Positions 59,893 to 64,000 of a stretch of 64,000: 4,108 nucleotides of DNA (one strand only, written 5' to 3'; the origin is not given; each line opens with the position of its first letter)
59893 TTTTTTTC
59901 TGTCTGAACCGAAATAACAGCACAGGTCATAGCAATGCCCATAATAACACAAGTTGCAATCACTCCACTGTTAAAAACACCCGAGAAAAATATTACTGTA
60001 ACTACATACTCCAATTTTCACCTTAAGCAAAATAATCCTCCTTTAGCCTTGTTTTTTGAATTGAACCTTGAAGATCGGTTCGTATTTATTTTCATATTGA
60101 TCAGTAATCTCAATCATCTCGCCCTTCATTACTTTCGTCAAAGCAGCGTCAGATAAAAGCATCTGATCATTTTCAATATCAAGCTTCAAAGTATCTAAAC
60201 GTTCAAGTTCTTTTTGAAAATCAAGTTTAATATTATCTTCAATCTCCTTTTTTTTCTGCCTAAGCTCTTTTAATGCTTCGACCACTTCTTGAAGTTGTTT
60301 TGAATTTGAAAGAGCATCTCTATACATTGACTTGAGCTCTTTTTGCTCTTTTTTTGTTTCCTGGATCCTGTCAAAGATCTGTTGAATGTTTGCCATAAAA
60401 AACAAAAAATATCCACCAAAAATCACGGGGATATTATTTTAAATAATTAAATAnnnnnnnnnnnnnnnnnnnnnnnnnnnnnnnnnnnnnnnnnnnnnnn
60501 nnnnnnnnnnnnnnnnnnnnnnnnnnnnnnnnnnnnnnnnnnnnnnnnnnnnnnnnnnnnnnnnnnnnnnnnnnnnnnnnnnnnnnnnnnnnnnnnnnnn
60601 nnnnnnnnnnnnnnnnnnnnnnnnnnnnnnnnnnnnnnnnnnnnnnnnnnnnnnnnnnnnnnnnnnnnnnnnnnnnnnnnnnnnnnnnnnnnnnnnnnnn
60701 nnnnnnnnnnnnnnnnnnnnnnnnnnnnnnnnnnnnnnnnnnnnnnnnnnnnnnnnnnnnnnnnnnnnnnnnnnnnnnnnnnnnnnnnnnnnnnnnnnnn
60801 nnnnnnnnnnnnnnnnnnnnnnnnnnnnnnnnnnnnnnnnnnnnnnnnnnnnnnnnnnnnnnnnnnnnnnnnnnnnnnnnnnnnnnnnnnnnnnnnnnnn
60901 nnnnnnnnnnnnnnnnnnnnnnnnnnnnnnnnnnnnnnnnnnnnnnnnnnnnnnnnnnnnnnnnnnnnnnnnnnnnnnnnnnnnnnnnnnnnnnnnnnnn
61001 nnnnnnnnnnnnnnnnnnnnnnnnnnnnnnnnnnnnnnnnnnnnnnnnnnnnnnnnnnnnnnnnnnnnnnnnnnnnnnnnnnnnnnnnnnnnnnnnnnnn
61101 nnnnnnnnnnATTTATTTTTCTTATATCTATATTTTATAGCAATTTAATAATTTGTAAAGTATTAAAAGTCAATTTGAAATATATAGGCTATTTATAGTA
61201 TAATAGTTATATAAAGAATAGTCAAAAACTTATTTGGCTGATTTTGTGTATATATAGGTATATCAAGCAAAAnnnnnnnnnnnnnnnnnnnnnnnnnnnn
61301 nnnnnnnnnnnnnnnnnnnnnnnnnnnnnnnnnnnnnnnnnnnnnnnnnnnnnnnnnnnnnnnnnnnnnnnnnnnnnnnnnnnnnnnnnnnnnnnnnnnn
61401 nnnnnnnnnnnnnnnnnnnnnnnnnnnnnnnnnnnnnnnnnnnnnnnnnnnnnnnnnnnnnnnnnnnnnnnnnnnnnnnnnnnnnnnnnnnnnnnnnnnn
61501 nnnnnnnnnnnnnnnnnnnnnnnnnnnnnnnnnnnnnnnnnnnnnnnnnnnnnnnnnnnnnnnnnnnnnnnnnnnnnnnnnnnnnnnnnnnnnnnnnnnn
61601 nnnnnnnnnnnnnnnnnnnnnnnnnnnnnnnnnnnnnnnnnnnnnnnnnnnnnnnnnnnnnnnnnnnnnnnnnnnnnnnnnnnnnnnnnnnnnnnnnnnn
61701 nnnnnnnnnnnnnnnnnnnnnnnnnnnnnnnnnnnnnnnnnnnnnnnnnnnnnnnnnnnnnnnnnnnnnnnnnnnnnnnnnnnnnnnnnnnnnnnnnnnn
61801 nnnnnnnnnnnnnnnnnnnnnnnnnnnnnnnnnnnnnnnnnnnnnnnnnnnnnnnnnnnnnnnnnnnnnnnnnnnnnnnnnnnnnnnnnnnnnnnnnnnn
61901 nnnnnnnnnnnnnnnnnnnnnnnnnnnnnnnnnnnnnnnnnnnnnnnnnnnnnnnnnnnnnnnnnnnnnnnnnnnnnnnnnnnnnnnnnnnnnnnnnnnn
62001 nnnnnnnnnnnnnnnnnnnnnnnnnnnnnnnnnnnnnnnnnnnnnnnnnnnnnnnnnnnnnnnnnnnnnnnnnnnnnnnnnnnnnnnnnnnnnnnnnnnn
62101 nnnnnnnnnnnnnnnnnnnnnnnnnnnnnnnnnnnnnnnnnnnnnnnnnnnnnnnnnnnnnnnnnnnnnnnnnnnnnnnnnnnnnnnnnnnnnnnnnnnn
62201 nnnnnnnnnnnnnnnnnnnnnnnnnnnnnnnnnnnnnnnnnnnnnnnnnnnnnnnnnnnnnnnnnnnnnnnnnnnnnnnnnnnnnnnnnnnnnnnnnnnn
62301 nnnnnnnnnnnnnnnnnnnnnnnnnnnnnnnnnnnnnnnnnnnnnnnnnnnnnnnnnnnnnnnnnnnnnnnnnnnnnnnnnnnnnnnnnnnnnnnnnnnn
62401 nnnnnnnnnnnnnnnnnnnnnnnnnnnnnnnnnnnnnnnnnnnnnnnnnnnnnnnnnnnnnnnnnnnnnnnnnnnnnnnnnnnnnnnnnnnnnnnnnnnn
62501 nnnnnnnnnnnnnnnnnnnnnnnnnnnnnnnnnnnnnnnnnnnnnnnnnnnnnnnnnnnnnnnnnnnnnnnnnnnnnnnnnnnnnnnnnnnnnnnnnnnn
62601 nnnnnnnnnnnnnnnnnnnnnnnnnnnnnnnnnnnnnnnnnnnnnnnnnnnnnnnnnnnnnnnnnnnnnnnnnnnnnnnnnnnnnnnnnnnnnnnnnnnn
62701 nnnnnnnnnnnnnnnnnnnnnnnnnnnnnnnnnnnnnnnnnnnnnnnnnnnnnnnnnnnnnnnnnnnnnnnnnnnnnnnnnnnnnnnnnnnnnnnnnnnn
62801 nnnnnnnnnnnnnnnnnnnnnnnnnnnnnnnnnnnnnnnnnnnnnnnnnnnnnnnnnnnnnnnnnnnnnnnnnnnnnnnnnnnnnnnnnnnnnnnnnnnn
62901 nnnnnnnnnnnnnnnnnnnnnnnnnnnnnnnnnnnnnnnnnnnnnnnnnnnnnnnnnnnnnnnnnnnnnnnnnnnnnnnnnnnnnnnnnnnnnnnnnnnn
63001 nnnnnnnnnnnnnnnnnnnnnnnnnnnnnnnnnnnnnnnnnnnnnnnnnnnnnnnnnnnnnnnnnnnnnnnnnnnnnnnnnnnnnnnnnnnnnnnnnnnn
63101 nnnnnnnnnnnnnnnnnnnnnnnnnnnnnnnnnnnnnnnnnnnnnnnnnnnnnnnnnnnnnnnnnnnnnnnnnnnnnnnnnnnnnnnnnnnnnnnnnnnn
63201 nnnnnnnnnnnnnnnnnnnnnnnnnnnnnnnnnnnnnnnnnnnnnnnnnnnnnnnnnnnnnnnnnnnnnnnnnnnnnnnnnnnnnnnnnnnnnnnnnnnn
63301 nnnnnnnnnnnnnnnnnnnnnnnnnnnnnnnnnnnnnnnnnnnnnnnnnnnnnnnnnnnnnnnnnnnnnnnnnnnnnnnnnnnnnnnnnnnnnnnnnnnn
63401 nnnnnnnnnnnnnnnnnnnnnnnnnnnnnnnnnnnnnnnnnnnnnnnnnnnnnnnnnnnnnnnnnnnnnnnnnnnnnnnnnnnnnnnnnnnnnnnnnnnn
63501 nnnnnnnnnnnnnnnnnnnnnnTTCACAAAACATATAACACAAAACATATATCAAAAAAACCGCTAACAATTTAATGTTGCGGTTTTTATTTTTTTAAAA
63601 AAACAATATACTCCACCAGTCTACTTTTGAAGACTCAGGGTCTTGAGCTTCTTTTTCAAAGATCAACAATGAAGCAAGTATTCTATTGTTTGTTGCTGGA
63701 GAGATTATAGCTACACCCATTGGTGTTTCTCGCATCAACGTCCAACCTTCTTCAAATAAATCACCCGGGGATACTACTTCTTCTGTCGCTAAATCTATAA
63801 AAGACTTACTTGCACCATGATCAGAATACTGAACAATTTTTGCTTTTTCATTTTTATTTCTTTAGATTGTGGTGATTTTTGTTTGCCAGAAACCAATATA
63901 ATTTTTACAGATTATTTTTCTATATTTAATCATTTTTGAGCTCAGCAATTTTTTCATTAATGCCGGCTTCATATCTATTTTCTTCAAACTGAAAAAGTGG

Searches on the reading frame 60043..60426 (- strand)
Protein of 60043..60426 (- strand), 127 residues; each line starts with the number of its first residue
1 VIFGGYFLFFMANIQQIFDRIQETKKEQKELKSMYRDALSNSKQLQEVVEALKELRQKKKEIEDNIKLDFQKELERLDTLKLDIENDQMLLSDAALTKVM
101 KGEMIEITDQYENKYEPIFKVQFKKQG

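Call 12: search_protein_families(library=pfam, proteins=[window:60043-60426:-])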
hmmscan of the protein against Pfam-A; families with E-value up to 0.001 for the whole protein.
window:60043-60426:- (127 aa): 0 families

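Call 13: search_protein_families(library=ncbifam, proteins=[window:60043-60426:-])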
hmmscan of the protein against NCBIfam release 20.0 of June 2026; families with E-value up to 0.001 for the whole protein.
window:60043-60426:- (127 aa): 1 family
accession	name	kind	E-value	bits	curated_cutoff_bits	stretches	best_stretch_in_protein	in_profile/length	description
NF047699.2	sulf_reg_SurR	exception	0.00037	20.2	250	1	15-80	101-166/221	sulfur metabolism transcriptional regulator SurR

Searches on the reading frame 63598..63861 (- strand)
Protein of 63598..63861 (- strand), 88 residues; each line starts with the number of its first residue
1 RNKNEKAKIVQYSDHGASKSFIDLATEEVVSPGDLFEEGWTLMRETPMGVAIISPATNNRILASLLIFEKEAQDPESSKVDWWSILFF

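Call 8: find_homologous_proteins(query=window:63598-63861:-, max_evalue=0.01)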
Query seq(88 aa): no candidate shares three 5-residue words with the query. No homologue found.
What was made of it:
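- Tried and rejected: The 88-aa product found nothing in the word-index search (call 8).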

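Call 26: search_protein_representatives(protein=window:63598-63861:-)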
Query: 88 residues. Proteins with E-value up to 0.001 (for the whole library): 3; up to 1e-10: 1; up to 1e-30: 0. The best 3 are listed.
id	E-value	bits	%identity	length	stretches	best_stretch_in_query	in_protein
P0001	1.5e-21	92.1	100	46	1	43-88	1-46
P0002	4.6e-08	49.1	24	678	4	6-63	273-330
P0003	5.4e-08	48.9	30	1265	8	20-71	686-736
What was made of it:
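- No homologue was found in 1.84 billion representative proteins apart from its own 46-aa fragment (call 26).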

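Call 29: search_protein_families(library=pfam, proteins=[P0002, P0003, window:63598-63861:-], max_evalue=1)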
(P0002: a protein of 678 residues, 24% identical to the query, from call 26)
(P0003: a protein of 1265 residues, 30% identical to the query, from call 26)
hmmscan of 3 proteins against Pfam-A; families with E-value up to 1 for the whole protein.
P0002 (678 aa): 4 families
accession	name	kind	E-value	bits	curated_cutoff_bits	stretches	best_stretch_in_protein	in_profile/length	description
PF12387.13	Peptidase_C74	-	0.0002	21.4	27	0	274-293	22-41/200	Pestivirus NS2 peptidase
PF17936.7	Big_6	-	0.00042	20.9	27.6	0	234-296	2-69/83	Bacterial Ig domain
PF10610.15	Tafi-CsgC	-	0.0011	19.4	25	0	483-533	14-64/99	Thin aggregative fimbriae synthesis protein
PF13916.11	Phostensin_N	-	0.4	11.6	23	0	302-321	10-31/86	PP1-regulatory protein, Phostensin N-terminal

P0003 (1265 aa): 3 families
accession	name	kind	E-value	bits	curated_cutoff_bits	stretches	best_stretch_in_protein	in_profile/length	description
PF02095.21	Extensin_1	-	2.9e-05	24.4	105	1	1167-1254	17-103/171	Extensin-like protein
PF00191.25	Annexin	-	0.47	11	25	0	456-498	18-61/66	Annexin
PF06387.16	Calcyon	-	0.52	10.7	25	0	922-942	101-121/180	D1 dopamine receptor-interacting protein (calcyon)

window:63598-63861:- (88 aa): 0 families

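Call 42: find_related_loci(query=window:63598-63861:-, collection=metagenome_contigs, flank=3000)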
Query window:63598-63861:- (88 aa) in metagenome_contigs; peptide patterns used: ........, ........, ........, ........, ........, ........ (x = any residue, [..] = any of these).
433 stretches matched a pattern, but none encodes a relative of the query by tblastn (E <= 1e-3).

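Call 45: find_related_loci(query=window:63598-63861:-, collection=viral_contigs, flank=3000)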
Query window:63598-63861:- (88 aa) in viral_contigs; peptide patterns used: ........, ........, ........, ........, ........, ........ (x = any residue, [..] = any of these).
49 stretches matched a pattern, but none encodes a relative of the query by tblastn (E <= 1e-3).

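Call 56: predict_structure(protein=window:63598-63861:-)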
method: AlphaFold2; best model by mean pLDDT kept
length: 88 residues; sequences in the alignment: 1
mean_pLDDT: 64.6   pTM: 0.48
mean pLDDT of the five models: 64.6, 52.5, 49.9, 47.8, 46.5
residues with pLDDT >= 90: 0; 70-90: 45; 50-70: 18; < 50: 25
segments of 3 or more residues with pLDDT < 50: 62-73, 78-88
pLDDT, mean of each block of 10 residues (from residue 1): 66 71 81 81 76 70 43 49 40
secondary structure, 60 per line:
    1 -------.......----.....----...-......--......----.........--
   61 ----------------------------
elements in order: E8-14 E19-23 E28-30 H32-37 E40-45 E50-55
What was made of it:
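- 63595..63861 (-): Frame A: 88 sense codons plus stop TAA 63597-63595. This is the body of the small orphan gene or relic. AlphaFold strands at residues 8-55 with pLDDT 70-81 (call 56).
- The folded part begins right after the A runs and ATT (codon 9), and mostly precedes TTG/ATG at codons 42-43 (call 56). The confident modelled strands lie mostly before residue 43, and residues 62-88 are below pLDDT 50 (call 56).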

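Call 60: fold_search(model_id=the predicted structure, library=pdb)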
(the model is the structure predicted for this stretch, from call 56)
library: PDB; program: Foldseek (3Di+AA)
matches with E <= 10: 1542; with E <= 0.001: 0
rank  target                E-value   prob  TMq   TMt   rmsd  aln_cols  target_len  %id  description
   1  8foi_H                1.3e-01  0.16  0.17  0.14  11.4        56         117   14  Native GABA-A receptor from the mouse brain, alpha1-beta2-gamma2 subtype, in complex with GABA and allopregnanolone (released 2023-09-20)
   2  7rso_G                1.4e-01  0.12  0.18  0.15  13.7        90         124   14  AMC016 SOSIP.v4.2 in complex with PGV04 Fab (released 2021-09-15)
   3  4i3r_H                2.3e-01  0.08  0.14  0.10  13.6        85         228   14  Crystal structure of the outer domain of HIV-1 gp120 in complex with VRC-PG04 space group P3221 (released 2013-01-09)
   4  9b7o_H                2.5e-01  0.08  0.15  0.11  13.9        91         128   10  Fab2-5 in complex with the capsid of Adeno-associated virus type 9 (released 2025-04-16)
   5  5mhr_I                2.8e-01  0.14  0.17  0.09  10.8        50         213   14  T3D reovirus sigma1 complexed with 9BG5 Fab fragments (released 2017-02-15)
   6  7s3n_H                2.8e-01  0.13  0.17  0.09  11.4        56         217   14  SARS-CoV-2 S stem helix peptide bound to Fab22 (released 2021-10-27)
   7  5jop_H                3.0e-01  0.13  0.18  0.10  11.5        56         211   14  Crystal structure of anti-glycan antibody Fab14.22 in complex with Streptococcus pneumoniae serotype 14 tetrasaccharid (released 2017-03-22)
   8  1iqw_H                3.0e-01  0.13  0.21  0.11  13.8        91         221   12  CRYSTAL STRUCTURE OF THE FAB FRAGMENT OF THE MOUSE ANTI-HUMAN FAS ANTIBODY HFE7A (released 2002-01-23)
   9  8fe4_H                3.0e-01  0.13  0.17  0.09  10.6        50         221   16  Structure of dengue virus (DENV2) in complex with prM13, an anti-PrM monoclonal antibody (released 2023-02-01)
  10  9pzv_H                3.0e-01  0.12  0.18  0.15  13.2        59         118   17  Native GluN1/GluN2A in complex with 5F11 and 3D2 Fabs, local ATD dimer (released 2025-12-17)
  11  5myo_D                3.0e-01  0.10  0.19  0.11  15.4        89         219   10  Structure of Pyroglutamate-Abeta-specific Fab c#6 in complex with human Abeta-pE3-12-PEGb (released 2017-06-28)
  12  6j14_A                3.2e-01  0.14  0.18  0.15  11.6        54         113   11  Complex structure of GY-14 and PD-1 (released 2019-11-06)
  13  3sn6_N                3.2e-01  0.13  0.18  0.13  10.6        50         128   14  Crystal structure of the beta2 adrenergic receptor-Gs protein complex (released 2011-07-20)
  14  5jop_E                3.4e-01  0.13  0.18  0.10  11.5        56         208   14  Crystal structure of anti-glycan antibody Fab14.22 in complex with Streptococcus pneumoniae serotype 14 tetrasaccharid (released 2017-03-22)
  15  7nx3_E                3.4e-01  0.12  0.17  0.09  10.8        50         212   14  Crystal structure of ALK in complex with Fab324 (released 2021-10-27)
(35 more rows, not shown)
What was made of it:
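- Tried and rejected: Foldseek of the model against the PDB gave nothing (best E 0.13, TM about 0.2) (call 60).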

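Call 63: list_cluster_members(proteins=[P0001, P0004, L003:12657-13214:-])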
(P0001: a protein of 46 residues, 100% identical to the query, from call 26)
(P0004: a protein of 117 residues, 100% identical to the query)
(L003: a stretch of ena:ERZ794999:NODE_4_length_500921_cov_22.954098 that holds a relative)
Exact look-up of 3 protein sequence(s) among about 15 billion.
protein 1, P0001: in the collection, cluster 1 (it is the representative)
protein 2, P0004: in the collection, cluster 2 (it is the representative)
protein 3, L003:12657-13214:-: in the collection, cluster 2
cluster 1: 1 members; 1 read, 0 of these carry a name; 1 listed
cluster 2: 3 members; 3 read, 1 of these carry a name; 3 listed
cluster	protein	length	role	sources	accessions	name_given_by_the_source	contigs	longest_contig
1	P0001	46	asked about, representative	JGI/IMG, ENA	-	-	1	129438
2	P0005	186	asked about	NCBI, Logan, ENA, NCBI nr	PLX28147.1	hypothetical protein C0583_02870 [Candidatus Parcubacteria bacterium] | MAG: hypothetical protein C0583_02870 [Candidatus Parcubacteria bacterium]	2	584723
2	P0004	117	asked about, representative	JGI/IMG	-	-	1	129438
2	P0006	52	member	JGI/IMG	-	-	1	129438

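Call 64: find_encoding_contigs(protein=P0005, flank=10000, max_places=6)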
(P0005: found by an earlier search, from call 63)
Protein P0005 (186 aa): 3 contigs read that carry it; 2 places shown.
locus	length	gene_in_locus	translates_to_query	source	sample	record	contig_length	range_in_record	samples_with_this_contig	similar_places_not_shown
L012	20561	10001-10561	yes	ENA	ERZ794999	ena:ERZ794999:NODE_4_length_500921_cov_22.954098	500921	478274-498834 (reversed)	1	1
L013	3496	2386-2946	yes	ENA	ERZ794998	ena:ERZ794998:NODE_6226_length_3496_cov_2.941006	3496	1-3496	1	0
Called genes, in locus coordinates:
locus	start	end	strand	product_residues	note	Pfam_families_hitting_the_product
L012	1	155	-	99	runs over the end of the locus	-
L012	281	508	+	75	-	-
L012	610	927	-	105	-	PF02681:DUF212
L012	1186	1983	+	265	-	PF02673:BacA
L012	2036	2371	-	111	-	-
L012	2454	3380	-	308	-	PF00188:CAP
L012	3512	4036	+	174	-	PF00989:PAS (weak), PF08448:PAS_4 (weak), PF13426:PAS_9 (weak)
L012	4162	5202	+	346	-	PF00483:NTP_transferase, PF22640:ManC_GMP_beta-helix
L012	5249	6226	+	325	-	PF02618:YceG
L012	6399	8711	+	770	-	PF11369:DUF3160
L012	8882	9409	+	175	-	PF00466:Ribosomal_L10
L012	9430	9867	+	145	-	PF16320:Ribosomal_L12_N, PF00542:Ribosomal_L12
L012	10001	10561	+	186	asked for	-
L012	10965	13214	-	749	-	-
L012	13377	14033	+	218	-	-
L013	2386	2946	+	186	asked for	-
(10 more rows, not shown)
